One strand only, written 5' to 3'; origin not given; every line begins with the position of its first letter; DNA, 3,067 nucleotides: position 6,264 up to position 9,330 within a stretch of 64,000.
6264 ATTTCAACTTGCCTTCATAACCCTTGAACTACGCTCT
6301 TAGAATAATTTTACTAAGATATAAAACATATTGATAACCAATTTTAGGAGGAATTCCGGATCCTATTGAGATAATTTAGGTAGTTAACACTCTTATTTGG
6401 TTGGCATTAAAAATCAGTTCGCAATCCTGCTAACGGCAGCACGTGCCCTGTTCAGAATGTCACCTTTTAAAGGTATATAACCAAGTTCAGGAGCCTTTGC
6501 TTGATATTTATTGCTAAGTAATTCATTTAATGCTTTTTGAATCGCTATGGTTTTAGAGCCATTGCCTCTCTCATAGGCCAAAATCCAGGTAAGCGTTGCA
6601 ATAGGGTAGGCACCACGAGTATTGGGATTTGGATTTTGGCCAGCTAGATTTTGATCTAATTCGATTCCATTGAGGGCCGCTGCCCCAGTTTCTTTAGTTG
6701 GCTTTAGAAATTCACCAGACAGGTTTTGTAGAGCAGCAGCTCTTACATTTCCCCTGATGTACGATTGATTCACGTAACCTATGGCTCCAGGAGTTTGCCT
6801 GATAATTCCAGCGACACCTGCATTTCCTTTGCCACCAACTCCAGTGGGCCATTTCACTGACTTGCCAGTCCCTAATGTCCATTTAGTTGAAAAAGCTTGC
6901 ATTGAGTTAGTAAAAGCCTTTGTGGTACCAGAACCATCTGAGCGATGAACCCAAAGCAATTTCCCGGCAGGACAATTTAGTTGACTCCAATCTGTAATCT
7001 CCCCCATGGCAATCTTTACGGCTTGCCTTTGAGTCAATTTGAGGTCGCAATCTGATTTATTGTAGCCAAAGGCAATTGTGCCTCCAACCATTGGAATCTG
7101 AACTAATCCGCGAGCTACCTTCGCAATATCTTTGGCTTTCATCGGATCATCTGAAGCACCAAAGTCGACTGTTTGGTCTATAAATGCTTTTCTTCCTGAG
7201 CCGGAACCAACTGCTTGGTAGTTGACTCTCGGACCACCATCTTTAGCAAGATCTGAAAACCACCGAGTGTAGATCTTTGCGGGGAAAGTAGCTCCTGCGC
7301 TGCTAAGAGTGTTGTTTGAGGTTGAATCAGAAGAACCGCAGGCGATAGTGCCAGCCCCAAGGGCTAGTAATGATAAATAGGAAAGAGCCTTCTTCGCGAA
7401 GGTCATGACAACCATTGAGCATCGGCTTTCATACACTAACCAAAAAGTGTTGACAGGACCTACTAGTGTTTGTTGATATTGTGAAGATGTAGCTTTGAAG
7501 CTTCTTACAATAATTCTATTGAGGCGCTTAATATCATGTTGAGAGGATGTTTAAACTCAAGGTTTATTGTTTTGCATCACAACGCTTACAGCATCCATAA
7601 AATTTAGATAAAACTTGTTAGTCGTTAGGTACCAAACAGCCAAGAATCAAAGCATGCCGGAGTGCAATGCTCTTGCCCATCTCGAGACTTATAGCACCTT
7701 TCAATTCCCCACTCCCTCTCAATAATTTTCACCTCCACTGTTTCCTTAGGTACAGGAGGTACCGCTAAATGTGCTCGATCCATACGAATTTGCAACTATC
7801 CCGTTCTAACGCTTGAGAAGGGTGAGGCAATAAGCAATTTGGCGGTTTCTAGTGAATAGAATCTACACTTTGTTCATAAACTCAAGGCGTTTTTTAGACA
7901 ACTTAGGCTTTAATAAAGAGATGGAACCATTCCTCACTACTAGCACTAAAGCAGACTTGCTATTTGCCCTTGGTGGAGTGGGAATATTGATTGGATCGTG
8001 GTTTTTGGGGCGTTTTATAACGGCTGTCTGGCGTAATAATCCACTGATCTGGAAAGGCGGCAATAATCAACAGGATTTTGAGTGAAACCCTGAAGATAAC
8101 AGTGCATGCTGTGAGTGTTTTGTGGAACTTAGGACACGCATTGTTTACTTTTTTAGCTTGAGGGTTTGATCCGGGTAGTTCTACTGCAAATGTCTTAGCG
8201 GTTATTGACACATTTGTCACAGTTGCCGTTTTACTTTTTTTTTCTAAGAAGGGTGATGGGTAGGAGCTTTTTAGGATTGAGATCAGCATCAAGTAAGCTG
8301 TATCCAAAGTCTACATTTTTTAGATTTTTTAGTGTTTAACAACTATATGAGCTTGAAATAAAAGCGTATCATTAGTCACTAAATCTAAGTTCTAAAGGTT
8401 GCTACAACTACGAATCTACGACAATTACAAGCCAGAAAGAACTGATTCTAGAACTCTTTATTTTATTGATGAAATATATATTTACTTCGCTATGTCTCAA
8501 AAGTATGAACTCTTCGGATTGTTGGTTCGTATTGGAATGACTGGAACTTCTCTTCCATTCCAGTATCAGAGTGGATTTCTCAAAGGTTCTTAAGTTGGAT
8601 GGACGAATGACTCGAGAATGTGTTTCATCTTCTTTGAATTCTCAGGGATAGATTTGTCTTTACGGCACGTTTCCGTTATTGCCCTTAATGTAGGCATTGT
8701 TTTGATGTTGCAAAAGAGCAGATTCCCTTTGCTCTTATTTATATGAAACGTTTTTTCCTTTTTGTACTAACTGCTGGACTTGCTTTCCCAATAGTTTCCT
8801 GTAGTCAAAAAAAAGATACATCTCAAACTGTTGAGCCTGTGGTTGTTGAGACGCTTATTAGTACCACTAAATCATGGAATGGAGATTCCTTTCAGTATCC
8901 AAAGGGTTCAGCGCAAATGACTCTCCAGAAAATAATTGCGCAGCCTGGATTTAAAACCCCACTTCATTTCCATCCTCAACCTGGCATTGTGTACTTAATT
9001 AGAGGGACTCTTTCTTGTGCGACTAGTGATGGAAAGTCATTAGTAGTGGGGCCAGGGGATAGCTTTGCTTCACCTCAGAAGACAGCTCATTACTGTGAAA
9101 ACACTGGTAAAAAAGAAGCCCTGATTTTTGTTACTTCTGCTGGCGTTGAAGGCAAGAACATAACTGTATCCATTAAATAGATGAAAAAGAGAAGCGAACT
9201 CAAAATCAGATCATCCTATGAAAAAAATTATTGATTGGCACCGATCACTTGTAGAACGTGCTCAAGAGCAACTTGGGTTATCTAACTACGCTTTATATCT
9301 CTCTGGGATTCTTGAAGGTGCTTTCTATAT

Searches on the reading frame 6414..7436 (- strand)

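Call 28: search_protein_families(library=pfam, proteins=[window:6414-7436:-], max_evalue=0.00001)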
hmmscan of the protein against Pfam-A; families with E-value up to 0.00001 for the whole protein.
window:6414-7436:- (340 aa): 1 family
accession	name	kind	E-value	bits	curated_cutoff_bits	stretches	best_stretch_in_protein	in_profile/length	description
PF12849.12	PBP_like_2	-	3.2e-34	119.4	27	1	37-293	5-251/267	PBP superfamily domain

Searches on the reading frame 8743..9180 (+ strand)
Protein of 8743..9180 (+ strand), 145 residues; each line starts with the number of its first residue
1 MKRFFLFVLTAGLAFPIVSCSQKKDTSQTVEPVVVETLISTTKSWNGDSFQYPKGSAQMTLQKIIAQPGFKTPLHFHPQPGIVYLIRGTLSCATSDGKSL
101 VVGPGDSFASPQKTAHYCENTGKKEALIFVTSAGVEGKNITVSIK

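Call 70: search_protein_families(library=pfam, proteins=[window:8743-9180:+], max_evalue=0.001)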
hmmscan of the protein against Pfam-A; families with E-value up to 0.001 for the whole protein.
window:8743-9180:+ (145 aa): 3 families
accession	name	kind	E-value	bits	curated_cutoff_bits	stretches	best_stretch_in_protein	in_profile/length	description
PF07883.17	Cupin_2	-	1.1e-12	48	27.2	1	67-130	6-68/70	Cupin domain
PF00190.28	Cupin_1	-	1.5e-09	38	22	1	35-131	10-112/151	Cupin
PF02311.25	AraC_binding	-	0.00019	21.6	21.1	1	68-123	12-66/135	AraC-like ligand binding domain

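Call 100: find_encoding_contigs(protein=window:8743-9180:+, flank=10000, max_places=2)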
Protein window:8743-9180:+ (145 aa): no gene with exactly this product is on record in the collection.
